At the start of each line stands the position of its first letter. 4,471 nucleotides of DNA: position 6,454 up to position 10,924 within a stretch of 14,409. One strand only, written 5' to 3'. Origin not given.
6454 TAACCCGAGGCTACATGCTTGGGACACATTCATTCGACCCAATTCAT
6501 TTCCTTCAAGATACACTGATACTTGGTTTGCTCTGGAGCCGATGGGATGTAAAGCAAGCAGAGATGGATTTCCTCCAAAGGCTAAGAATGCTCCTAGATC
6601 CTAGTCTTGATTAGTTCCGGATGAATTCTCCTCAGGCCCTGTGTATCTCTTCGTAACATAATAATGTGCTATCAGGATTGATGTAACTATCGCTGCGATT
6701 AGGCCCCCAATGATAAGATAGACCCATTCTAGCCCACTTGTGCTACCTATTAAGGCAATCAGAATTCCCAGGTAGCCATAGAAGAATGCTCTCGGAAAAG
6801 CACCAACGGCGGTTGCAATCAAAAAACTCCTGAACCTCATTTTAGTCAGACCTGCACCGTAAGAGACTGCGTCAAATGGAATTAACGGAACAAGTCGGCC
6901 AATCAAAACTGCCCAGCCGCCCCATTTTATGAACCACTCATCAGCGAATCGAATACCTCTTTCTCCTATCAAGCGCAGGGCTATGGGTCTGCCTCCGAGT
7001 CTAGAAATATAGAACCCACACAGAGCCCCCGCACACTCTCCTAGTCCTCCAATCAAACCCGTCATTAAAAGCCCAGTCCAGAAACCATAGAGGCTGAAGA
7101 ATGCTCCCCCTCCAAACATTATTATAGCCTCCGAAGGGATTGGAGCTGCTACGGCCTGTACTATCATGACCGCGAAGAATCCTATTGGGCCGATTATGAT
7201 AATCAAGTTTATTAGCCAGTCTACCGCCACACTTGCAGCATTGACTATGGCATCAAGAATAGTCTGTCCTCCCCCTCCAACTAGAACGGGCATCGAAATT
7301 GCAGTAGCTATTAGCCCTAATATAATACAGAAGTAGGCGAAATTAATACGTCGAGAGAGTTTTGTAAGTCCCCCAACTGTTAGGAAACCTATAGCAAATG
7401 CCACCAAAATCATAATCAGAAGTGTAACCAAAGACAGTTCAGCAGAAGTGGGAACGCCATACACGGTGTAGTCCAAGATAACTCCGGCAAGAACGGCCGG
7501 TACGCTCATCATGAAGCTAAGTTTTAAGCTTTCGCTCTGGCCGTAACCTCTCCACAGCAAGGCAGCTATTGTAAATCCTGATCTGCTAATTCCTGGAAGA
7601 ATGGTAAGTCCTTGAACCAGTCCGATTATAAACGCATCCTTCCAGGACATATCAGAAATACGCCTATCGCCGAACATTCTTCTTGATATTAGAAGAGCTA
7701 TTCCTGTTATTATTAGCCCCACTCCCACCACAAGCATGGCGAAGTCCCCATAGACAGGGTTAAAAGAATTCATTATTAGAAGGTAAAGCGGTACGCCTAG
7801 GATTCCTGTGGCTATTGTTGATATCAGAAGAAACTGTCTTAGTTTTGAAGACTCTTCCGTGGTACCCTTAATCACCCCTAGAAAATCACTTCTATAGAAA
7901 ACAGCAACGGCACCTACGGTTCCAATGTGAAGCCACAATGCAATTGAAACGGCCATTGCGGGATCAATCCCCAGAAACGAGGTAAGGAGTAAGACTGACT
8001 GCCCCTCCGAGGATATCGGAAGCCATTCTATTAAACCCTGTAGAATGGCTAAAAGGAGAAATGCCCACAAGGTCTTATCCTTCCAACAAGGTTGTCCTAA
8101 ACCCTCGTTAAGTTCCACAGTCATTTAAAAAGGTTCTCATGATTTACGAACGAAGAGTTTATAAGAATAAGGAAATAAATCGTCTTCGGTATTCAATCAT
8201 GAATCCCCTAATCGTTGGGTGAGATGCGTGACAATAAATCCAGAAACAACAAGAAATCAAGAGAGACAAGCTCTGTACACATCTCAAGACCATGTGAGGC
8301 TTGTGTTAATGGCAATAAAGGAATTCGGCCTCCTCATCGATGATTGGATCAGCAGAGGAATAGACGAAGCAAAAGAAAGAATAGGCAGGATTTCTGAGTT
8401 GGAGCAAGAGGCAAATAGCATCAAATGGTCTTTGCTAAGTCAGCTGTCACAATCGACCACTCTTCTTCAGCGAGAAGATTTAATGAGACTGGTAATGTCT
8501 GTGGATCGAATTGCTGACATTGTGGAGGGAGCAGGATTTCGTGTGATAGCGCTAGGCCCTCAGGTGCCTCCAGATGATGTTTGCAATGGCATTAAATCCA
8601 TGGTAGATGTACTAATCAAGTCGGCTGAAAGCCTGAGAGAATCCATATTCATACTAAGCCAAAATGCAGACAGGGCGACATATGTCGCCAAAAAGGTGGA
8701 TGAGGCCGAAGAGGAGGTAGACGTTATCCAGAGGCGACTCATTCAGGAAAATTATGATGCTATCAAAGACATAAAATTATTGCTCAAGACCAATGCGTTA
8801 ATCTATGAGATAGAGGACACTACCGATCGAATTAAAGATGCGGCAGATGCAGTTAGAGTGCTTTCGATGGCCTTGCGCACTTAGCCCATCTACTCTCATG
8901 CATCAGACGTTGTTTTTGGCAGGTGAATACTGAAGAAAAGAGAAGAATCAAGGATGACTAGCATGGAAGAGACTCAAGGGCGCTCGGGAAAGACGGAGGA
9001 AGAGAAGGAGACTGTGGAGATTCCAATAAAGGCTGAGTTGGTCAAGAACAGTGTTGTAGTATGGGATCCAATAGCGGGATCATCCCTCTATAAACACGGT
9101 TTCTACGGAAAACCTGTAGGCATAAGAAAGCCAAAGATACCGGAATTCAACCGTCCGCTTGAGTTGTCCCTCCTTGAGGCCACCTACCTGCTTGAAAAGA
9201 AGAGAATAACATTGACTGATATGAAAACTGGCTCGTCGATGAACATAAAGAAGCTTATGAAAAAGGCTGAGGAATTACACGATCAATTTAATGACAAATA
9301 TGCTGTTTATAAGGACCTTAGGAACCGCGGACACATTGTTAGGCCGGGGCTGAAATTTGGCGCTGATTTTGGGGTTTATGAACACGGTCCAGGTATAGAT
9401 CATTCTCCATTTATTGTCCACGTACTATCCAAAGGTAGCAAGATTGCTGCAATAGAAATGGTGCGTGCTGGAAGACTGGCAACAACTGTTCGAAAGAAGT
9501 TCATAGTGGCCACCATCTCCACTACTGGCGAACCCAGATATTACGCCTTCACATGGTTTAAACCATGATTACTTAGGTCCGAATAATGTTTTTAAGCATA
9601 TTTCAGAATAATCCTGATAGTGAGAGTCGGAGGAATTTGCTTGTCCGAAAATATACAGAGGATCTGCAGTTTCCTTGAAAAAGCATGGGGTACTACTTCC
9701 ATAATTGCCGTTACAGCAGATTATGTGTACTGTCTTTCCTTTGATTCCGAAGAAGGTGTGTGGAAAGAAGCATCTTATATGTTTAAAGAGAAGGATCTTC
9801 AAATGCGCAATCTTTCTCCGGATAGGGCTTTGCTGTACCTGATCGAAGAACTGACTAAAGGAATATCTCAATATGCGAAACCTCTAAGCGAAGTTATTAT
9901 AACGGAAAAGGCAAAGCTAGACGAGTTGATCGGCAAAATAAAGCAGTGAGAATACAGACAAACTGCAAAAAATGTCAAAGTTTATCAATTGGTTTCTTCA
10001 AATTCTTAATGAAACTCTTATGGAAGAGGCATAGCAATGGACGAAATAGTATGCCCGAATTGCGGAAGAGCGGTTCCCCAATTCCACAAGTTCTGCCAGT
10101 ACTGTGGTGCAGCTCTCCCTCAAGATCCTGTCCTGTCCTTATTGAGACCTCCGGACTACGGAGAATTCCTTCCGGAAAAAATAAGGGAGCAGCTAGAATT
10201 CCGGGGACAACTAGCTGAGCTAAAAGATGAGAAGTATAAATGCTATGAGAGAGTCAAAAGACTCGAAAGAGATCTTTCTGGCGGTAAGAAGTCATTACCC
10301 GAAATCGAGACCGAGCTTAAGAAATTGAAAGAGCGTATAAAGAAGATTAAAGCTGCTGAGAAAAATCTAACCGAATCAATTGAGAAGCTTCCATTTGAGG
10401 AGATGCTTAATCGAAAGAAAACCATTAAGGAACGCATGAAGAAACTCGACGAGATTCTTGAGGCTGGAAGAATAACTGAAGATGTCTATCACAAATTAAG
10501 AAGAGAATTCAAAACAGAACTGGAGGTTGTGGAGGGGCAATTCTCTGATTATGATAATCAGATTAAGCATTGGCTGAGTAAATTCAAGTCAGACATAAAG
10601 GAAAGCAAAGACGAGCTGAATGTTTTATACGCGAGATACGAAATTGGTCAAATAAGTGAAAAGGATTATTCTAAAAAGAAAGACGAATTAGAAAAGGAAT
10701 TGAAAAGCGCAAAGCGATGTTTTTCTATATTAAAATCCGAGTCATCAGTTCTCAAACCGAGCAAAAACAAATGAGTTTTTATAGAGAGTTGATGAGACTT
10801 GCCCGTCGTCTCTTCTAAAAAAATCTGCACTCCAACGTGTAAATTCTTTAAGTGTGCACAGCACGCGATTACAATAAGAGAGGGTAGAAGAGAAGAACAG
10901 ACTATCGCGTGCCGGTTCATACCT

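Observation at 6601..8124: BacA/UppP phosphatase fused to a DedA domain: candidate one-chain lipid-carrier recycling machine in an archaeon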

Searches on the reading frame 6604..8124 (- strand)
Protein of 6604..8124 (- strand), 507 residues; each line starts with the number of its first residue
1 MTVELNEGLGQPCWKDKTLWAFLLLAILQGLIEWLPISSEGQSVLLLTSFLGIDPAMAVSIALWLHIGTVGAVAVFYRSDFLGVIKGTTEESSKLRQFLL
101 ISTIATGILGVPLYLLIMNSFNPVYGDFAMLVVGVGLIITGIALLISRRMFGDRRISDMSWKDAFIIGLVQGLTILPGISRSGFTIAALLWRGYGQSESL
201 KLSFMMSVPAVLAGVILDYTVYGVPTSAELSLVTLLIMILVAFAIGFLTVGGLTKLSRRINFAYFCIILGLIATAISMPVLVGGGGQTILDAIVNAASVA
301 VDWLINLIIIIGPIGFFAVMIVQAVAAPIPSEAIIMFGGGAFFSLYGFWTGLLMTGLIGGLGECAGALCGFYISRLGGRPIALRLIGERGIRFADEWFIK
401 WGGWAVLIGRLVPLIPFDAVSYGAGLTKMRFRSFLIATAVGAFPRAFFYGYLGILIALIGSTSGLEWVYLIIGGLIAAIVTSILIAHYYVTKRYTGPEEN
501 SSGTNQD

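Call 5: search_protein_families(library=pfam, proteins=[window:6604-8124:-], max_evalue=0.01)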
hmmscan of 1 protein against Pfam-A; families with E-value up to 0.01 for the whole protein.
window:6604-8124:- (507 aa): 2 families
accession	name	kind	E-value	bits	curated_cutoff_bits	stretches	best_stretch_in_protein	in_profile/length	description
PF02673.24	BacA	-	3.1e-49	168.4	33.4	1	23-272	2-257/257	Bacitracin resistance protein BacA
PF09335.16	VTT_dom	-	2.1e-22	80.4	33.9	1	329-454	1-122/123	VTT domain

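Call 6: search_protein_families(library=ncbifam, proteins=[window:6604-8124:-], max_evalue=0.01)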
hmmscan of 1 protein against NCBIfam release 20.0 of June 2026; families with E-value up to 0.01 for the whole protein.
window:6604-8124:- (507 aa): 14 families
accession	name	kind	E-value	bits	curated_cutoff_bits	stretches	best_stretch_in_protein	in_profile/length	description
NF001398.0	PRK00281.3-5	equivalog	3e-48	165.1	354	1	22-278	7-271/278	undecaprenyl-diphosphate phosphatase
TIGR00753.1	undec_PP_bacA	equivalog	1.7e-33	116.4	217.5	1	24-268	3-250/255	undecaprenyl-diphosphatase UppP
NF001393.0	PRK00281.2-4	equivalog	1.7e-31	109.6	284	1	21-270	5-257/266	undecaprenyl-diphosphate phosphatase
NF001392.0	PRK00281.2-1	equivalog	1.1e-29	103.8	308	1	18-272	6-267/280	undecaprenyl-diphosphate phosphatase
NF001390.0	PRK00281.1-4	equivalog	3.6e-29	102.1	260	1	19-276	6-265/272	undecaprenyl-diphosphate phosphatase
NF001397.0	PRK00281.3-4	equivalog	5.3e-29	101.7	363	1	22-276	6-277/281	undecaprenyl-diphosphate phosphatase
NF001389.0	PRK00281.1-2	equivalog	6.3e-27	94.6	262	1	21-278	8-265/272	undecaprenyl-diphosphate phosphatase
NF001388.0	PRK00281.1-1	equivalog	9.3e-26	91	362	1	19-277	7-269/273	undecaprenyl-diphosphate phosphatase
NF001394.0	PRK00281.2-5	equivalog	1.3e-23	83.9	311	1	18-268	7-266/281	undecaprenyl-diphosphate phosphatase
NF001396.0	PRK00281.3-3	equivalog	1.9e-22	80.4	382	1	22-274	7-258/264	undecaprenyl-diphosphate phosphatase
NF001391.0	PRK00281.1-5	equivalog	3.6e-21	75.8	293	1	22-276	9-272/279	undecaprenyl-diphosphate phosphatase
NF001395.0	PRK00281.3-1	equivalog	6.1e-19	68.5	394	2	152-274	176-300/306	undecaprenyl-diphosphate phosphatase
NF052604.1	UndecprPTUtpABac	equivalog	2.5e-11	44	250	1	305-457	6-158/198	undecaprenyl phosphate transporter UptA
NF052605.1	UndecprPTUptAStph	equivalog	1.3e-05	25.3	300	1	305-456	6-162/197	undecaprenyl phosphate transporter UptA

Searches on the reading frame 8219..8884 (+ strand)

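Call 7: search_protein_families(library=pfam, proteins=[window:8219-8884:+], max_evalue=0.001)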
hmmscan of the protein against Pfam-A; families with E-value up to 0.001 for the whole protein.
window:8219-8884:+ (221 aa): 1 family
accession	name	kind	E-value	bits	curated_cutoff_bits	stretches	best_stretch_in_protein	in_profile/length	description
PF01865.21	PhoU_div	-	1.9e-20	73.6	24.4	1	19-216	10-212/214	Protein of unknown function DUF47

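Call 90: search_protein_families(library=ncbifam, proteins=[window:8219-8884:+], max_evalue=0.001)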
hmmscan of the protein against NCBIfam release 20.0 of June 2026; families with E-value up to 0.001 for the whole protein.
window:8219-8884:+ (221 aa): 2 families
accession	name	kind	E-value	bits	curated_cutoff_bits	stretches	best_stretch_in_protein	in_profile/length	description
TIGR00153.1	TIGR00153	hypoth_equivalog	3.1e-17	63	104.3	1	22-218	16-215/217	TIGR00153 family protein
TIGR02135.1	phoU_full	equivalog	0.00026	20.7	130.25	1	88-207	81-198/212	phosphate signaling complex protein PhoU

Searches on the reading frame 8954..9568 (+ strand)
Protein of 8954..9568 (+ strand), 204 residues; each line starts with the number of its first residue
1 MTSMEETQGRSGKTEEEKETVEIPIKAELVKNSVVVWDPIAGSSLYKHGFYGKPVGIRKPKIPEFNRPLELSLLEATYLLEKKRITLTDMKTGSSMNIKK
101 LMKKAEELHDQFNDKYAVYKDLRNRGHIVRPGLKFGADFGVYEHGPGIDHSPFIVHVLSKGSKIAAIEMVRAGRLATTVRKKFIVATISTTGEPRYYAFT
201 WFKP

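Call 7: search_protein_families(library=pfam, proteins=[window:8954-9568:+], max_evalue=0.001)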
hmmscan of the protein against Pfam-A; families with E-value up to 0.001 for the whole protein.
window:8954-9568:+ (204 aa): 2 families
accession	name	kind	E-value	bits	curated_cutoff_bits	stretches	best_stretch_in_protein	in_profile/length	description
PF01974.23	tRNA_int_endo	-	2.6e-29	101.6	27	1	112-194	1-83/85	tRNA intron endonuclease, catalytic C-terminal domain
PF02778.19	tRNA_int_endo_N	-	1.9e-16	59.8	21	1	25-102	1-67/67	tRNA intron endonuclease, N-terminal domain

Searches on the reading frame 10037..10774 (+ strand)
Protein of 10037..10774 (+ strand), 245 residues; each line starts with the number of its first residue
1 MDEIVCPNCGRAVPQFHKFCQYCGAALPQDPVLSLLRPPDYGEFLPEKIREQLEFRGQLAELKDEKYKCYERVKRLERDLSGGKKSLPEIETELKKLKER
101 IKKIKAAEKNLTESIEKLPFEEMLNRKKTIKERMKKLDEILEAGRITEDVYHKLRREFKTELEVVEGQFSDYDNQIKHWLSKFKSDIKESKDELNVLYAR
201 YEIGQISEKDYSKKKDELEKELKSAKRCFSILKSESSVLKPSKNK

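Call 7: search_protein_families(library=pfam, proteins=[window:10037-10774:+], max_evalue=0.001)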
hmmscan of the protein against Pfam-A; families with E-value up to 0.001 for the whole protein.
window:10037-10774:+ (245 aa): 5 families
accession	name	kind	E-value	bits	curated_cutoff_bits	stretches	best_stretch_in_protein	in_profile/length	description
PF13240.11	Zn_Ribbon_1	-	6.8e-07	29.3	25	1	6-27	2-23/23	zinc-ribbon domain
PF24460.1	DUF7575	-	3.5e-06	26.7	28.5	1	2-27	2-27/28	Domain of unknown function (DUF7575)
PF05120.17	GvpG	-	1.2e-05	25.8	30.6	1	191-223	34-66/67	Gas vesicle protein G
PF12773.13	DZR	-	1.5e-05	25.4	27.3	1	6-24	27-45/45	Double zinc ribbon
PF18822.6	CdvA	-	0.00081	19.9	30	1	133-225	2-94/123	CdvA-like coiled-coil domain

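Call 90: search_protein_families(library=ncbifam, proteins=[window:10037-10774:+], max_evalue=0.001)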
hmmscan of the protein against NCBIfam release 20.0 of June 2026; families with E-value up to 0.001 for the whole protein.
window:10037-10774:+ (245 aa): 4 families
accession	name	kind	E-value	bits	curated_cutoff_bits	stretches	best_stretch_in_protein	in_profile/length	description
TIGR02169.1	SMC_prok_A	equivalog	3.7e-06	24.9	729.4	1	54-238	721-908/1165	chromosome segregation protein SMC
TIGR02168.1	SMC_prok_B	equivalog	5.7e-06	24.4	567.35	1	51-227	806-981/1181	chromosome segregation protein SMC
NF045779.1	gas_vesic_GvpG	exception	4e-05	23.8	85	1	186-233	29-76/83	gas vesicle protein GvpG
NF045487.1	ASRP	equivalog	0.00054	18.7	300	1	20-197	303-465/593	archaea-specific SMC-related protein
